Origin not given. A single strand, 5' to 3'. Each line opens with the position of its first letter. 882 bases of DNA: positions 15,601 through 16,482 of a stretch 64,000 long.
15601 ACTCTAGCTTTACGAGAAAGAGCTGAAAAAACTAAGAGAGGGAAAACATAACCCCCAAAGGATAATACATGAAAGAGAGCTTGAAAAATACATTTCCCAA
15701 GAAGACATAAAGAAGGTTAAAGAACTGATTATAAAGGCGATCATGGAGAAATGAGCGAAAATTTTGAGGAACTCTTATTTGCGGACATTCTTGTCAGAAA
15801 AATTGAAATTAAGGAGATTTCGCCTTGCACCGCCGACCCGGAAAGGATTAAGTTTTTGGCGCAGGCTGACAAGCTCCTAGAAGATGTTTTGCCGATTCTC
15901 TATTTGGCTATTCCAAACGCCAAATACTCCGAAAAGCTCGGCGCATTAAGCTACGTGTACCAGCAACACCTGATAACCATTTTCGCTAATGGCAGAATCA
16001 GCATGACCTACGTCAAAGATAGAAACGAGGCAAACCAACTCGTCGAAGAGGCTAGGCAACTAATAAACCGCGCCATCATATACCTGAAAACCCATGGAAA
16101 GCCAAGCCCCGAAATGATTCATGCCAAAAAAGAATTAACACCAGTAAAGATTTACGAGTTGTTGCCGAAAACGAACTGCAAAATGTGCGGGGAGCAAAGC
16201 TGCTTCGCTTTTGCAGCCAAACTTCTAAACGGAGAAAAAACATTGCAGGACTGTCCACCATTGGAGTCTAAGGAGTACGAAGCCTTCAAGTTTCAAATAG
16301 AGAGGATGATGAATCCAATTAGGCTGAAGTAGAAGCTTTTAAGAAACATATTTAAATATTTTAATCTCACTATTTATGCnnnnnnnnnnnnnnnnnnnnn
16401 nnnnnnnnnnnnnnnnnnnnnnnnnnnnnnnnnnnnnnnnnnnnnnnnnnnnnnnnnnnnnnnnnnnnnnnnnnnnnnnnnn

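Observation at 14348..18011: Decayed integrated element at tRNA-Arg(CCG) with anomalous GC content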

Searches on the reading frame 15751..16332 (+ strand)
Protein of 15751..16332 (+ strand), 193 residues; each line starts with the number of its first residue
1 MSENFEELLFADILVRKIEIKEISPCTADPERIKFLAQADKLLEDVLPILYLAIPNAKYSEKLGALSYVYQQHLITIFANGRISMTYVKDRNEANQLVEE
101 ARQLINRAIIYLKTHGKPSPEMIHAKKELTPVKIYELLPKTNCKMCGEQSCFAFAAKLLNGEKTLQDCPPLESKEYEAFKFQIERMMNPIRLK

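Call 8: search_protein_families(library=pfam, proteins=[window:15751-16332:+], max_evalue=0.01)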
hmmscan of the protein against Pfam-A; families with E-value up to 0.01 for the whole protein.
window:15751-16332:+ (193 aa): 1 family
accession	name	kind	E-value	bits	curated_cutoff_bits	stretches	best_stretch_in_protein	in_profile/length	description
PF04060.18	FeS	-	2.4e-14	53.2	23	1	138-170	1-33/33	Putative Fe-S cluster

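Call 40: find_homologous_proteins(query=window:15751-16332:+)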
Query window:15751-16332:+ (193 aa): 154 proteins with E <= 0.001 among 250 candidates; the best 120 are listed.
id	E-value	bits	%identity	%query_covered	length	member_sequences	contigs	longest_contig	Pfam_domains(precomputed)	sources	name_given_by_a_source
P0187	7.6e-110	383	89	100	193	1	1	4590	PF04060.19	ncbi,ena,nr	ncbi:hypothetical protein KEJ32_03975 [Candidatus Bathyarchaeota archaeon]|nr:hypothetical protein [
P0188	3.5e-109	381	90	100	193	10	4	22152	PF04060.19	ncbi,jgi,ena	ncbi:MAG: (Fe-S)-binding protein [Candidatus Nezhaarchaeales archaeon]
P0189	4.8e-108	377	86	100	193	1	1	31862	PF04060.19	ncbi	ncbi:MAG: (Fe-S)-binding protein [Candidatus Bathycorpusculaceae bacterium]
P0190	2.0e-107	375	88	99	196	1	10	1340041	PF04060.19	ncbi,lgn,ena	ncbi:MAG: (Fe-S)-binding protein [Candidatus Bathyarchaeia archaeon]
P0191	2.1e-107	375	88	99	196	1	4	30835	PF04060.19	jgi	-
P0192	2.9e-107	374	87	99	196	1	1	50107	PF04060.19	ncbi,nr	ncbi:hypothetical protein KEJ52_02555 [Candidatus Bathyarchaeota archaeon]|nr:hypothetical protein [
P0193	7.6e-107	373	87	100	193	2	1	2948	PF04060.19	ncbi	-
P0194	1.4e-106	372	88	100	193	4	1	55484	PF04060.19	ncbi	ncbi:MAG: (Fe-S)-binding protein [Nitrososphaerales archaeon]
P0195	3.1e-106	371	87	99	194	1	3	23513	PF04060.19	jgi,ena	-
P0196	8.7e-106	370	88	100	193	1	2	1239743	PF04060.19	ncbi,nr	ncbi:MAG: (Fe-S)-binding protein [Candidatus Bathyarchaeia archaeon]|nr:(Fe-S)-binding protein [Cand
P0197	1.5e-105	369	85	99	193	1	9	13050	PF04060.19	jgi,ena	jgi:ArsR family metal-binding transcriptional regulator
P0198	2.1e-105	368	87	99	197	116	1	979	PF04060.19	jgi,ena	-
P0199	2.2e-105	368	88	100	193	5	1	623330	PF04060.19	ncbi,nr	ncbi:hypothetical protein KEJ20_00110 [Candidatus Bathyarchaeota archaeon]|nr:hypothetical protein [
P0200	2.3e-105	368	86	100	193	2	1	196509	PF04060.19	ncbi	ncbi:MAG: (Fe-S)-binding protein [Candidatus Bathyarchaeia archaeon]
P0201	4.4e-105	367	85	100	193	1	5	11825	PF04060.19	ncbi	ncbi:MAG: (Fe-S)-binding protein [Candidatus Bathyarchaeia archaeon]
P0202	4.5e-105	367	85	99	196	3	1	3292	PF04060.19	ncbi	ncbi:MAG: (Fe-S)-binding protein [Candidatus Bathyarchaeia archaeon]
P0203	5.0e-105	367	86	100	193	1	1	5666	PF04060.19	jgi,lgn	-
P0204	5.7e-105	367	84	99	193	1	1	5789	PF04060.19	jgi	jgi:ArsR family metal-binding transcriptional regulator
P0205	1.9e-104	365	87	100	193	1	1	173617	PF04060.19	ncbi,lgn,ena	-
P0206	1.0e-103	363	85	99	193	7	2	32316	PF04060.19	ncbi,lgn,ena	-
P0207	1.1e-103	363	85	99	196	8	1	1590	PF04060.19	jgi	-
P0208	1.3e-103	363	85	100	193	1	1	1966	PF04060.19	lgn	-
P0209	1.5e-103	362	87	100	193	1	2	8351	PF04060.19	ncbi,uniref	ncbi:MAG: (Fe-S)-binding protein [Candidatus Bathyarchaeia archaeon]|uniref:(Fe-S)-binding protein n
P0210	1.5e-103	362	86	99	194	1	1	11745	PF04060.19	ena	-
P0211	2.8e-103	361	85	99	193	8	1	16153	PF04060.19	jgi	jgi:ArsR family metal-binding transcriptional regulator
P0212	3.6e-103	361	85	99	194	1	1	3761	PF04060.19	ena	-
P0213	2.4e-102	358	84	100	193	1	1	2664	PF04060.19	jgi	jgi:ArsR family metal-binding transcriptional regulator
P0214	3.5e-102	358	84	99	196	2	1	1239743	PF04060.19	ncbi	ncbi:MAG: (Fe-S)-binding protein [Candidatus Bathyarchaeia archaeon]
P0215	9.5e-102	356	85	100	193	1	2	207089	PF04060.19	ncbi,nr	ncbi:hypothetical protein KEJ50_03030 [Candidatus Bathyarchaeota archaeon]|nr:hypothetical protein [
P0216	3.0e-101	355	83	99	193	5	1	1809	PF04060.19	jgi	jgi:ArsR family metal-binding transcriptional regulator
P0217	2.4e-100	352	82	99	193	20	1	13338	PF04060.19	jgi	jgi:ArsR family metal-binding transcriptional regulator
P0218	4.8e-100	351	81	99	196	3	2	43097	PF04060.19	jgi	jgi:ArsR family metal-binding transcriptional regulator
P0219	5.7e-100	351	82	100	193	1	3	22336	PF04060.19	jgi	jgi:ArsR family metal-binding transcriptional regulator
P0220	1.4e-99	349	83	99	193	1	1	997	PF04060.19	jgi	jgi:ArsR family metal-binding transcriptional regulator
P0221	7.0e-99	347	82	100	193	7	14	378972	PF04060.19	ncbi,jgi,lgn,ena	ncbi:MAG: (Fe-S)-binding protein [Candidatus Bathyarchaeia archaeon]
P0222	7.7e-99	347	82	100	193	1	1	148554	PF04060.19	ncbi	ncbi:MAG: (Fe-S)-binding protein [Candidatus Bathyarchaeia archaeon]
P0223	2.2e-98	345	82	100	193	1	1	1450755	PF04060.19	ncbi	ncbi:MAG: (Fe-S)-binding protein [Candidatus Bathyarchaeales archaeon]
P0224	4.3e-98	345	80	99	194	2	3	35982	PF04060.19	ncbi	ncbi:MAG: (Fe-S)-binding protein [Candidatus Bathycorpusculaceae bacterium]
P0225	2.4e-97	342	82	100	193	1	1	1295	PF04060.19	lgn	-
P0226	6.4e-97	341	79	99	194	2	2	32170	PF04060.19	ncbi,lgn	ncbi:MAG: (Fe-S)-binding protein [Candidatus Bathyarchaeia archaeon]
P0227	8.1e-97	340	82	100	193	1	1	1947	PF04060.19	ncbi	ncbi:MAG: (Fe-S)-binding protein [Candidatus Bathyarchaeales archaeon]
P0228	5.7e-96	338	81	99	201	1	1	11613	PF04060.19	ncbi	ncbi:MAG: (Fe-S)-binding protein [Candidatus Bathyarchaeia archaeon]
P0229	1.2e-95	337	79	100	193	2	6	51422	PF04060.19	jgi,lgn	jgi:ArsR family metal-binding transcriptional regulator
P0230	7.5e-94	331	78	100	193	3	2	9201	PF04060.19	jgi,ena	jgi:ArsR family metal-binding transcriptional regulator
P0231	2.3e-93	329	79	99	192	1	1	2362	PF04060.19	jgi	jgi:ArsR family metal-binding transcriptional regulator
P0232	7.5e-93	327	78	100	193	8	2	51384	PF04060.19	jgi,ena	jgi:ArsR family metal-binding transcriptional regulator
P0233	1.1e-92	327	76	99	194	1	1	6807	PF04060.19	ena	-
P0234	1.2e-92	327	91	84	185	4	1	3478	PF04060.19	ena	-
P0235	1.6e-92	326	79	100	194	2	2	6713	PF04060.19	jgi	jgi:ArsR family metal-binding transcriptional regulator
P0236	6.9e-92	324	76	100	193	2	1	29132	PF04060.19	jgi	jgi:ArsR family metal-binding transcriptional regulator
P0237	2.7e-91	322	79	99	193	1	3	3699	PF04060.19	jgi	jgi:ArsR family metal-binding transcriptional regulator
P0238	2.9e-91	322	74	99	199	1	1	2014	PF04060.19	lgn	-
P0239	4.2e-89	315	75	99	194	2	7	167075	PF04060.19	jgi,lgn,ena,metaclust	jgi:ArsR family metal-binding transcriptional regulator|metaclust:\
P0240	4.7e-89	315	74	99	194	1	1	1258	PF04060.19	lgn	-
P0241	9.8e-89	314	74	99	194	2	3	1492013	PF04060.19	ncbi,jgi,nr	ncbi:MAG: (Fe-S)-binding protein [Candidatus Bathyarchaeota archaeon]|jgi:ArsR family metal-binding 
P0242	2.5e-88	313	74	99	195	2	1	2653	PF04060.19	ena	-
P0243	1.9e-87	310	74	99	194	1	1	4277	PF04060.19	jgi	-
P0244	2.0e-87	310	74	98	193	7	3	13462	PF04060.19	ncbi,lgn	ncbi:MAG: (Fe-S)-binding protein [Candidatus Bathyarchaeia archaeon]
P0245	6.9e-87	308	71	98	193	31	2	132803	PF04060.19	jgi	jgi:ArsR family metal-binding transcriptional regulator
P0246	1.3e-86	307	73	98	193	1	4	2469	PF04060.19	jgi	-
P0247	4.4e-86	305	73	98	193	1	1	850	PF04060.19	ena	-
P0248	2.4e-85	303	71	98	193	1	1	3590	PF04060.19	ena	-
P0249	2.5e-85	303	71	98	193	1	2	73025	PF04060.19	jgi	jgi:ArsR family metal-binding transcriptional regulator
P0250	6.4e-85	302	71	98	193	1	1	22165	PF04060.19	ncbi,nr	ncbi:hypothetical protein KEJ15_04565 [Candidatus Bathyarchaeota archaeon]|nr:hypothetical protein [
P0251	7.3e-85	301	72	98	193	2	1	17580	PF04060.19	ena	-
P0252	8.0e-85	301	71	98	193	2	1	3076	PF04060.19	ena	-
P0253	8.2e-85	301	71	98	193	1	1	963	PF04060.19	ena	-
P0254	9.3e-85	301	79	90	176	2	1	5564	PF04060.19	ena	-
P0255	3.4e-84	299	71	98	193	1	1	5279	PF04060.19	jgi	-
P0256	3.9e-84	299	70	98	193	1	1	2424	PF04060.19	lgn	-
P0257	5.6e-84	299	70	98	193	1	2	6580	PF04060.19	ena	-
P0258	5.9e-84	299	70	98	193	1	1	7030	PF04060.19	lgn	-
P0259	6.1e-84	298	70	98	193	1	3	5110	PF04060.19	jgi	-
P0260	6.3e-84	298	70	98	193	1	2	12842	PF04060.19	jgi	jgi:ArsR family metal-binding transcriptional regulator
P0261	6.5e-84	298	70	99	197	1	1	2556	PF04060.19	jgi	jgi:ArsR family metal-binding transcriptional regulator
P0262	1.2e-83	297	69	98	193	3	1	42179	PF04060.19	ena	-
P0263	4.2e-83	296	70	96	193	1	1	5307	PF04060.19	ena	-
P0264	9.6e-83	295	69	98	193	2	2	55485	PF04060.19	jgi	-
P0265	4.7e-81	289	70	98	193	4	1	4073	PF04060.19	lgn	-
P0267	6.9e-81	289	66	99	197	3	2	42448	PF04060.19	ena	-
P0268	1.9e-80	287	70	99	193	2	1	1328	PF04060.19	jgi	jgi:ArsR family metal-binding transcriptional regulator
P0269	6.8e-80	285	66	99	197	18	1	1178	PF04060.19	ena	-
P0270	1.9e-78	281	68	93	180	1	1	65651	PF04060.19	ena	-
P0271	9.0e-78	278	66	96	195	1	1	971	PF04060.19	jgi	-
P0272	4.0e-76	273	84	76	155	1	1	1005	PF04060.19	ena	-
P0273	4.2e-76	273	62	99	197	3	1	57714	PF04060.19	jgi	jgi:ArsR family metal-binding transcriptional regulator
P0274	6.6e-76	272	65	99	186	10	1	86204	PF04060.19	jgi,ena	-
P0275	4.9e-74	266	66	96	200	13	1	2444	PF04060.19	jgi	-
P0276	1.1e-73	265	62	99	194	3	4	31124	PF04060.19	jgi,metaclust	jgi:ArsR family metal-binding transcriptional regulator|metaclust:\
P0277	8.2e-73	262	60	98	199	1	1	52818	PF04060.19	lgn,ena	-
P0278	1.7e-72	261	61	99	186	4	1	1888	PF04060.19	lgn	-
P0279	1.9e-72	261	61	98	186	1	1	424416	PF04060.19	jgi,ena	-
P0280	2.3e-72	261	64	93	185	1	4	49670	PF04060.19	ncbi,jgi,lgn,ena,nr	ncbi:MAG: hypothetical protein OEX76_03385 [Candidatus Bathyarchaeota archaeon]|nr:hypothetical prot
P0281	2.5e-72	261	63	99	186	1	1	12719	PF04060.19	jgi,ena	-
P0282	2.8e-72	260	61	99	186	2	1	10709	PF04060.19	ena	-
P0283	4.7e-72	260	63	99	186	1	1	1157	PF04060.19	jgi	-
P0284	1.9e-71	258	60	99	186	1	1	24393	PF04060.19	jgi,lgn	jgi:ArsR family metal-binding transcriptional regulator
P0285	6.2e-71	256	60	99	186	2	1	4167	PF04060.19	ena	-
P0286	8.1e-71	256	75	82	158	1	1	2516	PF04060.19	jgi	-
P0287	8.3e-71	256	62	99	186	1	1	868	PF04060.19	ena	-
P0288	2.7e-70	254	62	96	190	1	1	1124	PF04060.19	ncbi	-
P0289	4.1e-70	253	62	99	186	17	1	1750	PF04060.19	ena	-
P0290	4.3e-70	253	61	99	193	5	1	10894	PF04060.19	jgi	jgi:ArsR family metal-binding transcriptional regulator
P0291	1.4e-69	252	61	99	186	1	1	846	PF04060.19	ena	-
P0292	1.6e-69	252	61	98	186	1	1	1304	PF04060.19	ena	-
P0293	9.3e-68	246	85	67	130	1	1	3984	PF04060.19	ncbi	ncbi:MAG: (Fe-S)-binding protein, partial [Candidatus Bathyarchaeia archaeon]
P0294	2.1e-67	245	59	99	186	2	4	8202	PF04060.19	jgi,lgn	-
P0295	2.6e-67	244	55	99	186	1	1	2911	PF04060.19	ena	-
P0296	6.5e-67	243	58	99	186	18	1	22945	PF04060.19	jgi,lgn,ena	-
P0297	6.5e-67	243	60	99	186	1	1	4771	PF04060.19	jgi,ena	-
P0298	1.1e-66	242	60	91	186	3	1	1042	PF04060.19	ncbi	-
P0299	2.7e-66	241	59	96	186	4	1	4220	PF04060.19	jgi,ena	-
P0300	1.3e-65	239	73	76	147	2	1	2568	PF04060.19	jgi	-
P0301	4.2e-65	237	58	96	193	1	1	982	PF04060.19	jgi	jgi:ArsR family metal-binding transcriptional regulator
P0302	1.0e-64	236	57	99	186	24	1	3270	PF04060.19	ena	-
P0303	3.9e-64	234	56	98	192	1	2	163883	PF04060.19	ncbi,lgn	-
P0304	4.2e-64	234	56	99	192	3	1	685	PF04060.19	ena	-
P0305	5.8e-64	233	56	99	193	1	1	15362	PF04060.19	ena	-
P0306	2.5e-63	231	57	99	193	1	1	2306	PF04060.19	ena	-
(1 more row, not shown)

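Call 41: find_encoding_contigs(protein=P0188, flank=6000, max_places=3)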
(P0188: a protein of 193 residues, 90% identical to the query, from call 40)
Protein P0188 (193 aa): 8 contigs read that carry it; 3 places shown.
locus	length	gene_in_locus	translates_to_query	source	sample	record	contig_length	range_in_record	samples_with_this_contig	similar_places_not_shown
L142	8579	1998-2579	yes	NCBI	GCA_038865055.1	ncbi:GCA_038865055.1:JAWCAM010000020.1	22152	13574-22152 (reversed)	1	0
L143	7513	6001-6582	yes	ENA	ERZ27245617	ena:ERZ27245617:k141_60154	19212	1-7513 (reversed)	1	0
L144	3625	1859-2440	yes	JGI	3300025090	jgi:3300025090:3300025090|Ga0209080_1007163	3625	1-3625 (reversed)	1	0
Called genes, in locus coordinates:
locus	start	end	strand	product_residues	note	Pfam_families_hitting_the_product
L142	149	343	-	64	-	-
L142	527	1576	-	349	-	PF03773:ArsP_1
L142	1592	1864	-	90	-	PF13192:Thioredoxin_3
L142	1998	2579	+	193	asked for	PF04060:FeS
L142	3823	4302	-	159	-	PF02517:Rce1-like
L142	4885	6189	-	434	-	PF03600:CitMHS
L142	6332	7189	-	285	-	PF22626:LysX_preATP_grasp, PF14397:ATPgrasp_ST (faint), PF02655:ATP-grasp_3 (weak), PF08443:RimK, PF02786:CPSase_L_D2 (weak), PF02955:GSH-S_ATP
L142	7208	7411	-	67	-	PF12797:Fer4_2 (weak), PF12837:Fer4_6 (weak), PF13237:Fer4_10, PF14697:Fer4_21 (faint), PF00037:Fer4, PF12838:Fer4_7, PF13187:Fer4_9 (weak), PF00037:Fer4 (weak), +3 more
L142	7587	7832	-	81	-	PF21344:Zn_ribbon_LysW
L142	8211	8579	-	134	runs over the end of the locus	PF13404:HTH_AsnC-type, PF13412:HTH_24, PF22451:NirdL-like_HTH, PF01037:AsnC_trans_reg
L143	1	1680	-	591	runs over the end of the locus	PF02730:AFOR_N, PF01314:AFOR_C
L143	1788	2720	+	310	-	PF00154:RecA_N, PF13481:AAA_25 (weak), PF08423:Rad51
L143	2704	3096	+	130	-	-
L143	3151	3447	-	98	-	-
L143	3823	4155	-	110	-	-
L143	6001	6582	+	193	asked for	PF04060:FeS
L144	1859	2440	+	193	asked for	PF04060:FeS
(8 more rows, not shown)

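Call 42: find_encoding_contigs(protein=P0190, flank=6000, max_places=3)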
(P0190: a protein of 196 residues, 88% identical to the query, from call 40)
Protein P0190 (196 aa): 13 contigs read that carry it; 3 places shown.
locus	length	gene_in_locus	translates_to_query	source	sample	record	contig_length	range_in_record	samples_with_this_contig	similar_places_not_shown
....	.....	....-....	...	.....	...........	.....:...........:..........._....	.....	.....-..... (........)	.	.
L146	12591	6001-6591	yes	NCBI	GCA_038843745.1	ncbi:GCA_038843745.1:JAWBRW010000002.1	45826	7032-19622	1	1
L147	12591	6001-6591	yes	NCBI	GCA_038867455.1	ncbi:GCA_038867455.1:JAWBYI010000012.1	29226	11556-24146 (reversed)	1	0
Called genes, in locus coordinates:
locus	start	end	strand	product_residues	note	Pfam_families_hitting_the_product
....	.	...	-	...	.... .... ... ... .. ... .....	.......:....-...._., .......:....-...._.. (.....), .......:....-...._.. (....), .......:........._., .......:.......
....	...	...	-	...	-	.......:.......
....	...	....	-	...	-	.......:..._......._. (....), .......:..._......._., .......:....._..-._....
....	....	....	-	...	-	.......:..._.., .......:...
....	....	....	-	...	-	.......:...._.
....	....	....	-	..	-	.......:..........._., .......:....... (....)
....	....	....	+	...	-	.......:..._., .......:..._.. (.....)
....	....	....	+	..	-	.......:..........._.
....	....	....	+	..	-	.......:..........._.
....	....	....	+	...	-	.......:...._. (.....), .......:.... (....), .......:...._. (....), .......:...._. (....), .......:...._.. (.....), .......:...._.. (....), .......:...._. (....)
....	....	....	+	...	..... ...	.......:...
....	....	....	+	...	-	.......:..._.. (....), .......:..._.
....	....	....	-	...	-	-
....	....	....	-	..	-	-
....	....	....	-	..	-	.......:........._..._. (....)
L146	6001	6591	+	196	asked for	PF04060:FeS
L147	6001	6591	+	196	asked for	PF04060:FeS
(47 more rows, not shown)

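Call 56: search_protein_families(library=ncbifam, proteins=[window:15751-16332:+], max_evalue=0.01)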
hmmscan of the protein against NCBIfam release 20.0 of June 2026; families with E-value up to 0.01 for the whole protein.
window:15751-16332:+ (193 aa): 13 families
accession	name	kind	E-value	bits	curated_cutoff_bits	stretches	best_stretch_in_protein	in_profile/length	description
NF003195.0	PRK04165.1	equivalog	4.3e-17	62.1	306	1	127-181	1-55/450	acetyl-CoA decarbonylase/synthase complex subunit gamma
TIGR01944.1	rnfB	subfamily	7.2e-07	28.9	68.7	1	132-171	38-76/190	RnfABCDGE type electron transport complex subunit B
NF005415.0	PRK06991.1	equivalog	6.9e-06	25.9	281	1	133-172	10-49/284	electron transport complex subunit RsxB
NF006446.0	PRK08764.1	equivalog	1.1e-05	25.3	220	1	133-171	11-49/139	Rnf electron transport complex subunit RnfB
NF011064.0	PRK14494.1-3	equivalog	4.8e-05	22.8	418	1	137-175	159-196/244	putative molybdopterin-guanine dinucleotide biosynthesis protein MobB/FeS domain-containing protein protein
NF011065.0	PRK14494.1-4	equivalog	0.0006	19.2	287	1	137-172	162-197/244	putative molybdopterin-guanine dinucleotide biosynthesis protein MobB/FeS domain-containing protein protein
NF041836.1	rnfB_Methano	equivalog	0.0015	18.1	445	1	133-169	42-78/265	Rnf electron transport complex subunit RnfB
NF005506.0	PRK07118.1-5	equivalog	0.0027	17.2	388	1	134-171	42-79/279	Fe-S cluster domain-containing protein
NF005505.0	PRK07118.1-4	equivalog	0.0033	16.9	378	1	133-169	42-78/265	Fe-S cluster domain-containing protein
NF003475.0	PRK05113.1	equivalog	0.0034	17.3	203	1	133-171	39-76/190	electron transport complex subunit RsxB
NF010366.0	PRK13795.1-1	equivalog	0.0062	14.7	745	1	21-108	523-607/667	hypothetical protein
NF005504.0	PRK07118.1-3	equivalog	0.0087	15.4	437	0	133-163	39-69/293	Fe-S cluster domain-containing protein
NF011063.0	PRK14494.1-2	equivalog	0.0097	15.6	258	0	129-168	133-172/227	putative molybdopterin-guanine dinucleotide biosynthesis protein MobB/FeS domain-containing protein protein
